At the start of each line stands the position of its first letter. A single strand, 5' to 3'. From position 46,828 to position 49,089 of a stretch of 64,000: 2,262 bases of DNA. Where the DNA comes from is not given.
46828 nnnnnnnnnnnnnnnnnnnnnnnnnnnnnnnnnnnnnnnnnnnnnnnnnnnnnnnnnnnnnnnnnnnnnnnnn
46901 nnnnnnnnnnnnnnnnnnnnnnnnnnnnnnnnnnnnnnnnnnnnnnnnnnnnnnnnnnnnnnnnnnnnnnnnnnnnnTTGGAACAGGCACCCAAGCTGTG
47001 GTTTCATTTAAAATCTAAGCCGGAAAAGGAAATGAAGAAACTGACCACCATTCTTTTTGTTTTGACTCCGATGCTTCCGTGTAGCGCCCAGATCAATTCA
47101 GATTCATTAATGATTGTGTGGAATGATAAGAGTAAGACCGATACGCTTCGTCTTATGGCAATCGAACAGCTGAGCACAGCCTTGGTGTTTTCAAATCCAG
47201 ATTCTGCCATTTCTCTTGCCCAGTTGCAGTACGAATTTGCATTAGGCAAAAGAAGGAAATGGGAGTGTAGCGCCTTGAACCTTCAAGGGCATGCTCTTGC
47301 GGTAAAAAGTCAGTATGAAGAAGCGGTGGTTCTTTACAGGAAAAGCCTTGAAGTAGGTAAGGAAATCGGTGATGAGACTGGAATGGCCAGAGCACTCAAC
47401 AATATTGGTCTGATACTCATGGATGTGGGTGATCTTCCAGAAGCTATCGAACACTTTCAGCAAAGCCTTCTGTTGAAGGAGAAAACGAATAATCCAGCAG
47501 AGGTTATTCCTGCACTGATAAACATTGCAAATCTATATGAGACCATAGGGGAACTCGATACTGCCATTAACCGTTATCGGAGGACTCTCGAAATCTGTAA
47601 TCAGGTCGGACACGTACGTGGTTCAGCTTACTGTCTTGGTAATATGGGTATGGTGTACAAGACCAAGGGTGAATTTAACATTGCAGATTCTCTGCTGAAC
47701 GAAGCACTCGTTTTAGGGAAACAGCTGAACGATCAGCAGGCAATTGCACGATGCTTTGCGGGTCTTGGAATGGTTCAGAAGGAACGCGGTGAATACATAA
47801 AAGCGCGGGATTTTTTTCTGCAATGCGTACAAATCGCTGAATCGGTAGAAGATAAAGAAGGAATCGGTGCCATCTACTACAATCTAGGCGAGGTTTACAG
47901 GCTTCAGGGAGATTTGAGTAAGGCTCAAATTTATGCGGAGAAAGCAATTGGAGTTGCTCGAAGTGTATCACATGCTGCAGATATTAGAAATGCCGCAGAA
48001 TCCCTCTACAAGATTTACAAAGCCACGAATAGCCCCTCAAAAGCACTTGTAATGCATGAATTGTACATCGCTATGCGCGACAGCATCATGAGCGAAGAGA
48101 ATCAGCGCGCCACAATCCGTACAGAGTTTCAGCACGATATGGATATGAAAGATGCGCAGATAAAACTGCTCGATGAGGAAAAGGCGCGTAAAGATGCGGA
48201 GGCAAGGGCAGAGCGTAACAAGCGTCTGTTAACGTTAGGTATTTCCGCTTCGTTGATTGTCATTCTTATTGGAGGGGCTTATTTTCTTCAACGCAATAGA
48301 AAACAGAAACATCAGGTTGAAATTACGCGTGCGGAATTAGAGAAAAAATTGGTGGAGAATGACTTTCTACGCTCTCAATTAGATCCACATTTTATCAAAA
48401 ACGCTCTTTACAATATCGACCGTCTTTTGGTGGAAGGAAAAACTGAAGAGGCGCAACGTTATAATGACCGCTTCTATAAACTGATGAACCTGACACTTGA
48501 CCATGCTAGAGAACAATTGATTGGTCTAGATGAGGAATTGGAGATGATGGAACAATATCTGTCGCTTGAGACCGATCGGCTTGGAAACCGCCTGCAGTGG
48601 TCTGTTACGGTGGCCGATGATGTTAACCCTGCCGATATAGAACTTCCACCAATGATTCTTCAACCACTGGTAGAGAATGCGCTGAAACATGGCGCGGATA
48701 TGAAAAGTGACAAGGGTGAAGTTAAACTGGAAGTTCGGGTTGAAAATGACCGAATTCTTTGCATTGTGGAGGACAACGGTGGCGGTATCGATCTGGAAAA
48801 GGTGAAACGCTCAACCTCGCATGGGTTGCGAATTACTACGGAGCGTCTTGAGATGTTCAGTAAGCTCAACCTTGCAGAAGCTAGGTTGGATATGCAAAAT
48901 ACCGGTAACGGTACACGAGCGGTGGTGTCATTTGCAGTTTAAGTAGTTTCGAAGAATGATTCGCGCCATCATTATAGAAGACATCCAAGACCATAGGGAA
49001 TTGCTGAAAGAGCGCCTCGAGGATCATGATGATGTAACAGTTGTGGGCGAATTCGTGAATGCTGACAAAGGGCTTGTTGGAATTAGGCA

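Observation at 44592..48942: Tandem sensor-kinase paralogues with near-identical kinase cores but divergent TPR sensor domains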

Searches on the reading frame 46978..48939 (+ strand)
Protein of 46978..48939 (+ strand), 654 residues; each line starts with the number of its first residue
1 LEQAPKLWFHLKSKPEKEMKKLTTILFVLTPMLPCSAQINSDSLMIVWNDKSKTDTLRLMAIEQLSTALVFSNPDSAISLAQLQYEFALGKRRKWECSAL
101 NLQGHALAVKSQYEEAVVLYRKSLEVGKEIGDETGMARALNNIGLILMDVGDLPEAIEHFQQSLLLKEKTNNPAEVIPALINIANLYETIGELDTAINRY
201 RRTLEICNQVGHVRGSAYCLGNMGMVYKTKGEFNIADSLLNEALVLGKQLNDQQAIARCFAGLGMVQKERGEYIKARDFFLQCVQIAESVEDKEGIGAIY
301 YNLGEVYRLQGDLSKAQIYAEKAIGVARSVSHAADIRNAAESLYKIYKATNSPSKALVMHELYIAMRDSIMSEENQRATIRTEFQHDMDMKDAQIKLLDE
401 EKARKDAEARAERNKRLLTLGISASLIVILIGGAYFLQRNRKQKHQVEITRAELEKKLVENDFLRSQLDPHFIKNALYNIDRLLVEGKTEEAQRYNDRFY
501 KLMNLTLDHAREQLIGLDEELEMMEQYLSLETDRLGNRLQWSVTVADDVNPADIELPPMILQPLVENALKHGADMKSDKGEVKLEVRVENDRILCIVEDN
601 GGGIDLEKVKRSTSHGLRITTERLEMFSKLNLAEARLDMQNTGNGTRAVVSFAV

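Call 4: search_protein_families(library=pfam, proteins=[window:46978-48939:+], max_evalue=0.01)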
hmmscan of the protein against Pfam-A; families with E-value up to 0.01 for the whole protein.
window:46978-48939:+ (654 aa): 20 families
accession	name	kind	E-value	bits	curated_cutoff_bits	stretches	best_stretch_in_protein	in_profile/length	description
PF13424.12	TPR_12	-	2e-54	182.2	30.1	6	136-208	2-76/77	Tetratricopeptide repeat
PF00515.34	TPR_1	-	4.8e-26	89.9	27.8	2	137-167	1-31/34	Tetratricopeptide repeat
PF07719.23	TPR_2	-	6.8e-24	82.4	27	2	137-167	1-31/34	Tetratricopeptide repeat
PF13374.12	TPR_10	-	1.8e-22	79.1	27.5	1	137-173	2-38/42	Tetratricopeptide repeat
PF13181.12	TPR_8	-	1.1e-20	72.4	25.7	1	299-328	3-32/34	Tetratricopeptide repeat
PF13176.12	TPR_7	-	1.8e-20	71.6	27.9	1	179-212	1-34/36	Tetratricopeptide repeat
PF17874.7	TPR_MalT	-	7.7e-17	62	45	2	219-340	42-164/336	MalT-like TPR region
PF06580.19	His_kinase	-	9.4e-16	58.3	25.2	1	461-539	3-81/81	Histidine kinase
PF10602.15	RPN7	-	4.3e-11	43.2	29.6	1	158-286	17-142/174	26S proteasome subunit RPN7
PF24885.1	TPR_NPHP3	-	6.7e-10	39.2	100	1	124-252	85-218/239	Nephrocystin-3 TPR domain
PF13414.12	TPR_11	-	1.8e-08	34.4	26.8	0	144-166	1-23/42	TPR repeat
PF02518.31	HATPase_c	-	6.2e-08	33.5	26.4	1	559-625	8-85/111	Histidine kinase-, DNA gyrase B-, and HSP90-like ATPase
PF13428.12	TPR_14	-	1.4e-07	31.9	23.5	0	180-208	4-32/44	Tetratricopeptide repeat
PF13431.12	TPR_17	-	2.1e-07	31.1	24.4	0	299-317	15-33/34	Tetratricopeptide repeat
PF13432.12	TPR_16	-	3e-06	28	32.7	0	103-164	3-58/65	Tetratricopeptide repeat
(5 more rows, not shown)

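Call 29: list_cluster_members(proteins=[P0121, window:47029-48939:+, window:48956-49702:+, window:40841-41824:-])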
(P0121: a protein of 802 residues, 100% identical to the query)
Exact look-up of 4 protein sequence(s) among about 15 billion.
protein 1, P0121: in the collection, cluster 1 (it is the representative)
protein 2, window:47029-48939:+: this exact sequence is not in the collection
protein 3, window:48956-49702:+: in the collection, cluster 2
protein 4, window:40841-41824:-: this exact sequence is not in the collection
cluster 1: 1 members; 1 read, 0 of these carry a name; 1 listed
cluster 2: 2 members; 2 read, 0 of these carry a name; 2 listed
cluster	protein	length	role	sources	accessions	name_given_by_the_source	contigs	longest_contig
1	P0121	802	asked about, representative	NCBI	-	-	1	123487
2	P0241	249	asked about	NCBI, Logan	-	-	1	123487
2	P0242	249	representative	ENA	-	-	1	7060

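Call 36: search_protein_families(library=ncbifam, proteins=[window:47029-48939:+], max_evalue=0.001)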
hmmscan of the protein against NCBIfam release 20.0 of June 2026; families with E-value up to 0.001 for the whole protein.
window:47029-48939:+ (637 aa): 14 families
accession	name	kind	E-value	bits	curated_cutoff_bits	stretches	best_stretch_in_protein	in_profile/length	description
NF053520.1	HK_Porph_FimS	equivalog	2.8e-28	98.6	600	2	7-263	10-267/618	sensor histidine kinase FimS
NF041717.1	HaaA_phane_TPR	equivalog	2.8e-21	75.4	1125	2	179-344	611-776/882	cyclophane-containing RiPP biosynthesis TPR protein HaaT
NF002725.1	PRK02603.1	equivalog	2.2e-14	53.9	143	2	134-219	49-125/173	photosystem I assembly protein Ycf3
NF053779.1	BT3442_fam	equivalog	3.7e-11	42.5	940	2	134-453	116-409/563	BT3442 family protein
NF053617.1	SARPRegAfsRStmc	equivalog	7.3e-11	40.7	1430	1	80-228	736-884/986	SARP-family global regulator AfsR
TIGR02521.1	type_IV_pilW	equivalog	7.5e-10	38.7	154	0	62-152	82-167/234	type IV pilus biogenesis/stability protein PilW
NF053720.1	NsdA_fam_reg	subfamily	6.8e-08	32.4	75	0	124-201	333-409/432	NsdA family TPR-like regulatory protein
TIGR02966.1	phoR_proteo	equivalog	1.8e-05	23.9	334.2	1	492-606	183-292/333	phosphate regulon sensor histidine kinase PhoR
NF040959.1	MamA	equivalog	4.1e-05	23.1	200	0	87-192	78-171/204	magnetosome protein MamA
NF003144.0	PRK04069.1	equivalog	4.2e-05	23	145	1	548-596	51-98/161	anti-sigma B factor RsbW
NF008649.0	PRK11644.1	equivalog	7.5e-05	21.7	408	1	499-611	373-477/499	signal transduction histidine-protein kinase/phosphatase UhpB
NF008298.1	PRK11086.1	subfamily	0.00021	19.9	520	1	543-599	427-481/529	DcuS/MalK family sensor histidine kinase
NF008025.0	PRK10755.1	equivalog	0.00026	19.8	314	1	507-599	221-309/362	two-component system sensor histidine kinase PmrB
NF041336.1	CheA_Halo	equivalog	0.00082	18.1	950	0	556-608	421-473/666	chemotaxis protein CheA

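Call 43: list_cluster_members(proteins=[window:47032-48939:+, window:49994-50365:+, window:50403-51812:+, window:41911-44517:+, window:52158-53627:+])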
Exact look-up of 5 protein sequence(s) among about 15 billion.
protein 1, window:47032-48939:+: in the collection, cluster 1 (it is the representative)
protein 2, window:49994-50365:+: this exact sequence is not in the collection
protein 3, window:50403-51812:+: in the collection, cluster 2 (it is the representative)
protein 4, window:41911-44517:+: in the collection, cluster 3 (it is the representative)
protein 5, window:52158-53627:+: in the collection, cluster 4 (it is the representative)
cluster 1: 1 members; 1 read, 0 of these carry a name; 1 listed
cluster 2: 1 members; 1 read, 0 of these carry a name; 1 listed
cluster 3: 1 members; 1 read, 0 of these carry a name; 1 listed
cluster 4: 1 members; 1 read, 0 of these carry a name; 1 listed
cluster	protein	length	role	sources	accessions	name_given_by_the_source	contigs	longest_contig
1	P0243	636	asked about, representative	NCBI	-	-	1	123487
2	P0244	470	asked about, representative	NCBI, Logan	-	-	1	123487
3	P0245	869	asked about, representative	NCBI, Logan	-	-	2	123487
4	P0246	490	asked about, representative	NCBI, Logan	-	-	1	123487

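Call 44: find_homologous_proteins(query=P0245, max_evalue=1e-80)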
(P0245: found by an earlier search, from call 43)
Query P0245 (869 aa): 2693 proteins with E <= 1e-80 among 8000 candidates; the best 120 are listed.
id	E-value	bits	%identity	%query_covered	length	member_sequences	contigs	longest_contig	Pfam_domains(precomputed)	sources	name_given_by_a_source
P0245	0.0e+0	1942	100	100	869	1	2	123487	PF13205.13,PF00932.26,PF13860.13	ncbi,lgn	-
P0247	0.0e+0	1743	89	100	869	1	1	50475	PF13205.13,PF00932.26,PF13860.13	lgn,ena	-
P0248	0.0e+0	1737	89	100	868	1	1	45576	PF13205.13,PF00932.26,PF13860.13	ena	-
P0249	0.0e+0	1612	84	99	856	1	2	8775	PF13205.13,PF00932.26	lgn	-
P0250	0.0e+0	1600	82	100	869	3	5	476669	PF13205.13,PF00932.26,PF13860.13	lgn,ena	-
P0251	0.0e+0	1599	83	99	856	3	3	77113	PF13205.13,PF00932.26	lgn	-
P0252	0.0e+0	1535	78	100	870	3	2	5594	PF13205.13,PF00932.26,PF13860.13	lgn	-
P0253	0.0e+0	1533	78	100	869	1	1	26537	PF13205.13,PF00932.26,PF13860.13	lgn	-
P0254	0.0e+0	1504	76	100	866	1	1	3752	PF13205.13,PF00932.26,PF13860.13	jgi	jgi:hypothetical protein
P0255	0.0e+0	1485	77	99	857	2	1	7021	PF13205.13,PF00932.26,PF13860.13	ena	-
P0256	0.0e+0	1477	75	99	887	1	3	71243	PF13205.13,PF00932.26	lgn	-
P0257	0.0e+0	1447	75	98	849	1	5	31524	PF13205.13,PF00932.26,PF13860.13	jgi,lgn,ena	jgi:hypothetical protein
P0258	0.0e+0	1445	75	98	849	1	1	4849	PF13205.13,PF00932.26,PF13860.13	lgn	-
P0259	0.0e+0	1445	75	98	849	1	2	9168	PF13205.13,PF00932.26,PF13860.13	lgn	-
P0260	0.0e+0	1440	74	100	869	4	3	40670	PF13585.13,PF13205.13,PF00932.26,PF13860.13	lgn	-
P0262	0.0e+0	1431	73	100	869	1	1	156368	PF13585.13,PF13205.13,PF00932.26,PF13860.13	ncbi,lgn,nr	ncbi:MAG: hypothetical protein GC178_06880 [Flavobacteriales bacterium]|nr:hypothetical protein [Fla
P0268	0.0e+0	1371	68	99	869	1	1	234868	PF13585.13,PF13205.13,PF00932.26,PF13860.13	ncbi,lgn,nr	ncbi:MAG: lamin tail domain-containing protein [Flavobacteriales bacterium]|nr:lamin tail domain-con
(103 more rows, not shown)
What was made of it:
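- Tried and rejected: Host relatives are nevertheless plentiful (call 44).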

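Call 45: find_encoding_contigs(protein=P0247, flank=10000, max_places=2)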
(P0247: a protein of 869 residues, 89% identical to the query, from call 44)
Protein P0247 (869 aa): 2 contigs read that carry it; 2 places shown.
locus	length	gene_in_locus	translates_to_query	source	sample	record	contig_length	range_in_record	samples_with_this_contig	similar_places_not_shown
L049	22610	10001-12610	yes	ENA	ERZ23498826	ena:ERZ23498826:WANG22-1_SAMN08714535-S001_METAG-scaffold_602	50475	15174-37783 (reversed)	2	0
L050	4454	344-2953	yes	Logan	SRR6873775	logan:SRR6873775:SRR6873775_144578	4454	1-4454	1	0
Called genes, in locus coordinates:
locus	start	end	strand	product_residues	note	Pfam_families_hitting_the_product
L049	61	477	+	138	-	PF01042:Ribonuc_L-PSP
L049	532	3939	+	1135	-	PF00133:tRNA-synt_1, PF09334:tRNA-synt_1g (weak), PF08264:Anticodon_1, PF19302:DUF5915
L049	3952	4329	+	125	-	PF01258:zf-dskA_traR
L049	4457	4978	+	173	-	PF01252:Peptidase_A8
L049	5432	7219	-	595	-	PF18962:Por_Secre_tail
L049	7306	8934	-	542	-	-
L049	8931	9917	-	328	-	PF01118:Semialdhyde_dh, PF02800:Gp_dh_C (faint), PF02774:Semialdhyde_dhC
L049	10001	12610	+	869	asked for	PF13205:Big_5, PF00932:LTD, PF13860:FlgD_ig (weak)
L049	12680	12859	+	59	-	-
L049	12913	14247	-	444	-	PF13638:PIN_4, PF02562:PhoH, PF13604:AAA_30 (faint)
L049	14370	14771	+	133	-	PF00989:PAS (weak), PF13426:PAS_9 (weak), PF08447:PAS_3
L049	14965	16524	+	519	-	PF00171:Aldedh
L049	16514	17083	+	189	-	-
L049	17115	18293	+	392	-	PF00578:AhpC-TSA, PF08534:Redoxin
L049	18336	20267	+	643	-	PF13428:TPR_14 (faint)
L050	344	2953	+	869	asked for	PF13205:Big_5, PF00932:LTD, PF13860:FlgD_ig (weak)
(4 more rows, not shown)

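Call 46: find_encoding_contigs(protein=P0248, flank=10000, max_places=2)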
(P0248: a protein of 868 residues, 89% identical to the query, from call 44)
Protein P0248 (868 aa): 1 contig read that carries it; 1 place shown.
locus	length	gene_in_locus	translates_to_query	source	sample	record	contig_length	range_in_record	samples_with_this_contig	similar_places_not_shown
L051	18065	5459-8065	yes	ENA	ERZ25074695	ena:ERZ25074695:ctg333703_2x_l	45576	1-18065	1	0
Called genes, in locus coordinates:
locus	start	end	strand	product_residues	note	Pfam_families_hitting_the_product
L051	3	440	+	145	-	?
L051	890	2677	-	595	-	PF18962:Por_Secre_tail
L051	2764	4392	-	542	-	-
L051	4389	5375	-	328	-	PF01118:Semialdhyde_dh, PF02800:Gp_dh_C (faint), PF02774:Semialdhyde_dhC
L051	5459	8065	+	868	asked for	PF13205:Big_5, PF00932:LTD, PF13860:FlgD_ig (weak)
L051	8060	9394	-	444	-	PF13638:PIN_4, PF02562:PhoH, PF13604:AAA_30 (faint)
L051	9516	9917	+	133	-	PF00989:PAS, PF13426:PAS_9, PF08447:PAS_3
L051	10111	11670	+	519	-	PF00171:Aldedh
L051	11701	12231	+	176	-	-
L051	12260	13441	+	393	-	PF00578:AhpC-TSA, PF08534:Redoxin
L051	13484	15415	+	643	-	PF13428:TPR_14 (faint)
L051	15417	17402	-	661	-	PF08245:Mur_ligase_M, PF01168:Ala_racemase_N, PF00842:Ala_racemase_C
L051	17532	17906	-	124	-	PF01225:Mur_ligase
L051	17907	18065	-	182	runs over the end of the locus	PF00265:TK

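Call 47: find_encoding_contigs(protein=P0250, flank=10000, max_places=2)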
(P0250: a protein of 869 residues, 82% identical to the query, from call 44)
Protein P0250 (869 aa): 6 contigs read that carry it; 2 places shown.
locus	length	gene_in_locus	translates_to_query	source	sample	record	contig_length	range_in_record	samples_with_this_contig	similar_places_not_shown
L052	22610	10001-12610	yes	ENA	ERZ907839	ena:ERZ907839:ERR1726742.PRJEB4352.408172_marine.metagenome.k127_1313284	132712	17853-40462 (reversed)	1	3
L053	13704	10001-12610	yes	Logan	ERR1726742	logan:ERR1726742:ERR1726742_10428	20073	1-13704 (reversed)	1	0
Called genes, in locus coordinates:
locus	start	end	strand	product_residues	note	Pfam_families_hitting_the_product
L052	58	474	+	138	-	PF01042:Ribonuc_L-PSP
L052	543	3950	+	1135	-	PF00133:tRNA-synt_1, PF09334:tRNA-synt_1g (weak), PF08264:Anticodon_1, PF19302:DUF5915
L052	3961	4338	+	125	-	PF01258:zf-dskA_traR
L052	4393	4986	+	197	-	PF01252:Peptidase_A8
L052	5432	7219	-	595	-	PF18962:Por_Secre_tail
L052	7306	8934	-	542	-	-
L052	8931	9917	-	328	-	PF01118:Semialdhyde_dh, PF02800:Gp_dh_C (faint), PF02774:Semialdhyde_dhC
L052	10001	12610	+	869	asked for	PF13205:Big_5, PF00932:LTD, PF13860:FlgD_ig (faint)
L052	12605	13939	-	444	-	PF13638:PIN_4, PF02562:PhoH, PF13604:AAA_30 (faint)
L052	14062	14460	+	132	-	PF00989:PAS, PF08447:PAS_3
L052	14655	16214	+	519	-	PF00171:Aldedh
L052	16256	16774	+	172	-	-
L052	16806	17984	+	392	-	PF00578:AhpC-TSA, PF08534:Redoxin, PF00255:GSHPx (weak), PF13905:Thioredoxin_8 (weak)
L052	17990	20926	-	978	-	PF07494:Reg_prop (faint), PF07495:Y_Y_Y, PF07228:SpoIIE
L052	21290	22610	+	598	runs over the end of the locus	PF00801:PKD (weak), PF13620:CarboxypepD_reg (faint), PF18962:Por_Secre_tail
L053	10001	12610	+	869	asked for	PF13205:Big_5, PF00932:LTD, PF13860:FlgD_ig (faint)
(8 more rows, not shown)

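Call 48: find_encoding_contigs(protein=P0251, flank=10000, max_places=2)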
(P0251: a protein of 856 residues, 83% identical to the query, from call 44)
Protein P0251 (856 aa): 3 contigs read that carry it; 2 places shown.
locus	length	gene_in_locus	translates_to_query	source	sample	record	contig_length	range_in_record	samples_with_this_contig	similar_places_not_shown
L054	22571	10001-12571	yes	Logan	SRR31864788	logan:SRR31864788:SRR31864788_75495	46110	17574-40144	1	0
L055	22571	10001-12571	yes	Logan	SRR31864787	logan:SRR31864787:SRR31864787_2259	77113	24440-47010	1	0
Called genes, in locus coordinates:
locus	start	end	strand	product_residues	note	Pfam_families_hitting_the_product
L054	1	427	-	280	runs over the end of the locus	PF07661:MORN_2 (faint)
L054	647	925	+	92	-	PF09345:SiaC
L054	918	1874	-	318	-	PF01073:3Beta_HSD (weak), PF01370:Epimerase, PF02719:Polysacc_synt_2 (faint), PF04321:RmlD_sub_bind, PF16363:GDP_Man_Dehyd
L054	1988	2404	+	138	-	PF01042:Ribonuc_L-PSP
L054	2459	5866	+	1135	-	PF00133:tRNA-synt_1, PF09334:tRNA-synt_1g (weak), PF08264:Anticodon_1, PF19302:DUF5915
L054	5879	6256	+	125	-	PF01258:zf-dskA_traR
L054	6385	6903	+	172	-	PF01252:Peptidase_A8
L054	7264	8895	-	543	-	-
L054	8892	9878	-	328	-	PF01118:Semialdhyde_dh, PF02800:Gp_dh_C (faint), PF02774:Semialdhyde_dhC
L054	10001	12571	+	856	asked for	PF13205:Big_5 (weak), PF00932:LTD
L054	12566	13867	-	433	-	PF13638:PIN_4, PF02562:PhoH, PF13604:AAA_30 (faint)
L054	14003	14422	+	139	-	PF00989:PAS (weak), PF14598:PAS_11 (weak), PF08447:PAS_3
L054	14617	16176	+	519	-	PF00171:Aldedh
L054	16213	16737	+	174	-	-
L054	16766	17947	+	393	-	PF00578:AhpC-TSA, PF08534:Redoxin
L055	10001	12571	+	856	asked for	PF13205:Big_5 (weak), PF00932:LTD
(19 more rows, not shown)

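Call 53: find_encoding_contigs(protein=P0253, flank=10000, max_places=1)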
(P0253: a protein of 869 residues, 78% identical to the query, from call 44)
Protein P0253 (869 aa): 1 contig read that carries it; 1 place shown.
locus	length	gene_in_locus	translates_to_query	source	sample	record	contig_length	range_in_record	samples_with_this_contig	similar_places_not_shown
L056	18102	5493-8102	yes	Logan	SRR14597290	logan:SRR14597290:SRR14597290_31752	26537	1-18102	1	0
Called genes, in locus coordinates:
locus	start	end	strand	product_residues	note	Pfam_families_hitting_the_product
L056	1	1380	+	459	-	?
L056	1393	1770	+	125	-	PF01258:zf-dskA_traR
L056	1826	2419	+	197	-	PF01252:Peptidase_A8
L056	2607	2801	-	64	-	-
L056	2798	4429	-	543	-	-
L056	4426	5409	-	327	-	PF01118:Semialdhyde_dh, PF02774:Semialdhyde_dhC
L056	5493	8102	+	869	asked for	PF13205:Big_5, PF00932:LTD, PF13860:FlgD_ig (faint)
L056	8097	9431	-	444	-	PF13638:PIN_4, PF02562:PhoH, PF13604:AAA_30 (faint)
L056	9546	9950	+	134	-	PF00989:PAS, PF13426:PAS_9 (weak), PF08447:PAS_3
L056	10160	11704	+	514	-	PF00171:Aldedh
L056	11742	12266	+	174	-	-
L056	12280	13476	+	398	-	PF13905:Thioredoxin_8 (faint), PF00578:AhpC-TSA, PF08534:Redoxin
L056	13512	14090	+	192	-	PF01553:Acyltransferase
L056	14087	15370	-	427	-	PF00083:Sugar_tr, PF07690:MFS_1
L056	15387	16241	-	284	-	PF00691:OmpA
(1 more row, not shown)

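Call 54: find_encoding_contigs(protein=P0256, flank=10000, max_places=1)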
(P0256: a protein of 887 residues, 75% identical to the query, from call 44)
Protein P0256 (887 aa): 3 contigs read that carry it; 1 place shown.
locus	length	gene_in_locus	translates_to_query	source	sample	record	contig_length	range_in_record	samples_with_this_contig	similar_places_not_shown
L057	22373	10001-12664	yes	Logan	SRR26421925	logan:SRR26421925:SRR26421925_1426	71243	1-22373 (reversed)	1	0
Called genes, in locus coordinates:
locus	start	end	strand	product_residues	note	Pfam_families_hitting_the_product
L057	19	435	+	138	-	PF01042:Ribonuc_L-PSP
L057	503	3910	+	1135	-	PF00133:tRNA-synt_1, PF09334:tRNA-synt_1g (weak), PF08264:Anticodon_1, PF19302:DUF5915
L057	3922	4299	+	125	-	PF01258:zf-dskA_traR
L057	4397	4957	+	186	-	PF01252:Peptidase_A8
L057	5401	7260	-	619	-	PF18962:Por_Secre_tail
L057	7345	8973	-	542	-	-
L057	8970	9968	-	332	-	PF01118:Semialdhyde_dh, PF02774:Semialdhyde_dhC, PF02800:Gp_dh_C (faint)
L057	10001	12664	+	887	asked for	PF13205:Big_5, PF00932:LTD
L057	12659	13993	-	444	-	PF13638:PIN_4, PF13604:AAA_30 (faint), PF02562:PhoH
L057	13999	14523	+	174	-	PF00989:PAS, PF14598:PAS_11 (weak), PF08447:PAS_3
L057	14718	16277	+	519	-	PF00171:Aldedh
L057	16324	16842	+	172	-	-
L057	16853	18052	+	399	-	PF00578:AhpC-TSA, PF08534:Redoxin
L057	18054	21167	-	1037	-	PF07494:Reg_prop (faint), PF07495:Y_Y_Y, PF07228:SpoIIE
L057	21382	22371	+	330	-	?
